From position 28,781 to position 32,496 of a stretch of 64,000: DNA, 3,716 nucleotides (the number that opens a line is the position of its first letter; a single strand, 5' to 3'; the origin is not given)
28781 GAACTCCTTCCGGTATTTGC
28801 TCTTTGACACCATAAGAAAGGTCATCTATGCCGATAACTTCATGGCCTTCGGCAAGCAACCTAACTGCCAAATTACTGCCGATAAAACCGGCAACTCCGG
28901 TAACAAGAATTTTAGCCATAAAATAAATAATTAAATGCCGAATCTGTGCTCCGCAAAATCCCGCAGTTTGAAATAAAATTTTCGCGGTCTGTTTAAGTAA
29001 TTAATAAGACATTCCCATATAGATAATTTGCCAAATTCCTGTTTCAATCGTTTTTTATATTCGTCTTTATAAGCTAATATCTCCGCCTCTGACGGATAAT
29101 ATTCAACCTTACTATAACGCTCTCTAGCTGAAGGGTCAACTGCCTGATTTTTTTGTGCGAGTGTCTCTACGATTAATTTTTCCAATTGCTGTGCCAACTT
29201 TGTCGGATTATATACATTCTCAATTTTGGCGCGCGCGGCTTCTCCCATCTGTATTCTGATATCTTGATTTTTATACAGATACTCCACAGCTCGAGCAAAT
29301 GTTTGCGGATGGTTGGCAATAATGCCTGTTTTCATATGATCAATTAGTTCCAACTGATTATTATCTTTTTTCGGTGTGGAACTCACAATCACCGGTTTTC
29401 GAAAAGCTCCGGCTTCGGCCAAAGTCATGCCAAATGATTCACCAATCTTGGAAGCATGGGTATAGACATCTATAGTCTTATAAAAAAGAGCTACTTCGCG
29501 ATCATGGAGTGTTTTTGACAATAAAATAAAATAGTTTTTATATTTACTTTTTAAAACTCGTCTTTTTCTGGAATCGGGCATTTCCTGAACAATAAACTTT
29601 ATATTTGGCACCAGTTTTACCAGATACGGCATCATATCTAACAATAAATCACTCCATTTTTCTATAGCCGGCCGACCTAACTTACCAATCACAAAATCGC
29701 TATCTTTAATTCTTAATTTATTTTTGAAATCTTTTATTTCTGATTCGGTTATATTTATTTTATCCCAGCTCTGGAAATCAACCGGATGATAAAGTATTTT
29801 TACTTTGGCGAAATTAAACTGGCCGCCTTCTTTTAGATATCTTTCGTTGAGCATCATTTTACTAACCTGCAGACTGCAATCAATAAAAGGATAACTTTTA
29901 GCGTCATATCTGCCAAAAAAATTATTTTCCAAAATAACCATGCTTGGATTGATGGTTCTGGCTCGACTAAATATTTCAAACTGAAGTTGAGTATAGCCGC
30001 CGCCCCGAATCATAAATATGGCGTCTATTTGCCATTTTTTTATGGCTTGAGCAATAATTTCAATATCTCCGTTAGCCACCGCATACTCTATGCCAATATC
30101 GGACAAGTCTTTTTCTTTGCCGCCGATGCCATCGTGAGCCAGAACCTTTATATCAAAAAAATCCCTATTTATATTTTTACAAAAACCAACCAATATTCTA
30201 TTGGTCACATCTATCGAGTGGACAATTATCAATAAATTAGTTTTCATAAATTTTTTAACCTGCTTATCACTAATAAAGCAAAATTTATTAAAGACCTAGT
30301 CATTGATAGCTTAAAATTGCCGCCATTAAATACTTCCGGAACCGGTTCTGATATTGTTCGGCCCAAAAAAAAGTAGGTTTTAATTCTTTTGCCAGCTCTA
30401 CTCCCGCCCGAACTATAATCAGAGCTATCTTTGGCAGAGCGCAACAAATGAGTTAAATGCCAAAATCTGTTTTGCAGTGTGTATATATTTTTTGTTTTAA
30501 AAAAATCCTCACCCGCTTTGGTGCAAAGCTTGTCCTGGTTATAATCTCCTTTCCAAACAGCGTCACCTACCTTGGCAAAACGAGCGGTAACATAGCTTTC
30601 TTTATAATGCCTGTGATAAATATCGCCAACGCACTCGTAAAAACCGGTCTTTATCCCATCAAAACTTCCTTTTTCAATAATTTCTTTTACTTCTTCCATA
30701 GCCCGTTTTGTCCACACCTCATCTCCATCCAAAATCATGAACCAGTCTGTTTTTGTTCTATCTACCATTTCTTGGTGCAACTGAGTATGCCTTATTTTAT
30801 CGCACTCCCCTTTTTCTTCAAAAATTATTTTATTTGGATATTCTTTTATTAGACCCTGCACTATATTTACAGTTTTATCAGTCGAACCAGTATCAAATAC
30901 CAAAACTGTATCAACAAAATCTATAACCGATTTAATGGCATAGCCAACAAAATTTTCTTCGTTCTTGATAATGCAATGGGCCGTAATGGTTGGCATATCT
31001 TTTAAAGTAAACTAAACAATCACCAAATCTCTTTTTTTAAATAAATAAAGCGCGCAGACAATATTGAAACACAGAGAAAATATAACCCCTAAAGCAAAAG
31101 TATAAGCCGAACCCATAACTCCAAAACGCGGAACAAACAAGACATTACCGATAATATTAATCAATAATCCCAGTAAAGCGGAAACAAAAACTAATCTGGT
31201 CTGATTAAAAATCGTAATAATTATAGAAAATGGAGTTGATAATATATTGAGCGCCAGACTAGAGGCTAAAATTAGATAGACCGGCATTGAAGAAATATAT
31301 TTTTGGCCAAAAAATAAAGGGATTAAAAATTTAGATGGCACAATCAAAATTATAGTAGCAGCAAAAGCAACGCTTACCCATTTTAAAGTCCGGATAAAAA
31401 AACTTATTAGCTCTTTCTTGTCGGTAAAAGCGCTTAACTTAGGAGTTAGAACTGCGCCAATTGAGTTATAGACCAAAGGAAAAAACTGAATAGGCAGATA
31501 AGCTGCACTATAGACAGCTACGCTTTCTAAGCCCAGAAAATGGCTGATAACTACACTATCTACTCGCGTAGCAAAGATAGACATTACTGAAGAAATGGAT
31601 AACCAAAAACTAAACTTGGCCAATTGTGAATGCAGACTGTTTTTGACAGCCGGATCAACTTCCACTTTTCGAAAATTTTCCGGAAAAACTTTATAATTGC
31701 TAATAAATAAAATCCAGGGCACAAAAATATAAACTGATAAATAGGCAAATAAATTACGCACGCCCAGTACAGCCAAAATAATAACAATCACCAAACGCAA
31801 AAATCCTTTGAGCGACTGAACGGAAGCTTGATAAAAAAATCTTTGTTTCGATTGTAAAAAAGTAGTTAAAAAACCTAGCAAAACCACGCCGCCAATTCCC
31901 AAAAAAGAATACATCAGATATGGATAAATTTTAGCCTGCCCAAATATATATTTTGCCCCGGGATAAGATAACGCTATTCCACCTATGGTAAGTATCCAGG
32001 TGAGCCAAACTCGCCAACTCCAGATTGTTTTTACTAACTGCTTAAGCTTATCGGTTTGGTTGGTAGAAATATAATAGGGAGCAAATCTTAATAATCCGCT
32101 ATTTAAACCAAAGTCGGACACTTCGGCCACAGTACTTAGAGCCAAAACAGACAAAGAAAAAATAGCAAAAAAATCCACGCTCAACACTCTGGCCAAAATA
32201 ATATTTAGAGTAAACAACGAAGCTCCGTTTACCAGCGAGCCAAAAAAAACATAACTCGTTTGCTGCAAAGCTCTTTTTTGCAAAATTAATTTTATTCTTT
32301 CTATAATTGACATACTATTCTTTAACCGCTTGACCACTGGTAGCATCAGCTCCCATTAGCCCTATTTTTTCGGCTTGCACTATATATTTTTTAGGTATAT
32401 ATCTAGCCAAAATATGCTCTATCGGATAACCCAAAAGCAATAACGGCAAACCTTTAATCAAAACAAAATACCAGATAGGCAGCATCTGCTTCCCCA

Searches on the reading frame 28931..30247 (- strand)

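Call 10: search_protein_families(library=pfam, proteins=[window:28931-30247:-], max_evalue=0.000001)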
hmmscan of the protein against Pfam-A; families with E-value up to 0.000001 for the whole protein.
window:28931-30247:- (438 aa): 2 families
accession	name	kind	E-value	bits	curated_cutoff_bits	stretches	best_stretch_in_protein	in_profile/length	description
PF00534.26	Glycos_transf_1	-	6.6e-18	65.3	26.4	1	172-340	3-171/172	Glycosyl transferases group 1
PF13692.12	Glyco_trans_1_4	-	3.7e-12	47.1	27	1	186-327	3-142/142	Glycosyl transferases group 1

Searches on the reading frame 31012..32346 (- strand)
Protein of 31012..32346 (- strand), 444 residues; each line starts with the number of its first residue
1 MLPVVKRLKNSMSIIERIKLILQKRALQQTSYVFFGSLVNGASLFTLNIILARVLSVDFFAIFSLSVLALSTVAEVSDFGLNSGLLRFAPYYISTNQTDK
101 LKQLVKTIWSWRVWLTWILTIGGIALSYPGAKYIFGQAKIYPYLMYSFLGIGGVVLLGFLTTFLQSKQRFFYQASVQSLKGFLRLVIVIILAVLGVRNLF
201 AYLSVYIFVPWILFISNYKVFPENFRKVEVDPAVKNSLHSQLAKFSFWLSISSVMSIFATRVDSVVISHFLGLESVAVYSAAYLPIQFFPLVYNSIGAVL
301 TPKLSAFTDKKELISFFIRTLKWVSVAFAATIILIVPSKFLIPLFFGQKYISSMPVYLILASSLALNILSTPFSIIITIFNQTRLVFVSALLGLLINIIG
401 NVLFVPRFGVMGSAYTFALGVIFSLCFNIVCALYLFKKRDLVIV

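Call 11: search_protein_families(library=pfam, proteins=[window:31012-32346:-], max_evalue=0.000001)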
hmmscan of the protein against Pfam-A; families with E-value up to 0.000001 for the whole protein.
window:31012-32346:- (444 aa): 2 families
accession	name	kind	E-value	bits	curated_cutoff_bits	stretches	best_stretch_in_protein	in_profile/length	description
PF01943.22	Polysacc_synt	-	6.3e-15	55.8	28.2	1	30-306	5-272/274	Polysaccharide biosynthesis protein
PF13440.11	Polysacc_synt_3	-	1.6e-13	51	23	1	50-354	1-292/293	Polysaccharide biosynthesis protein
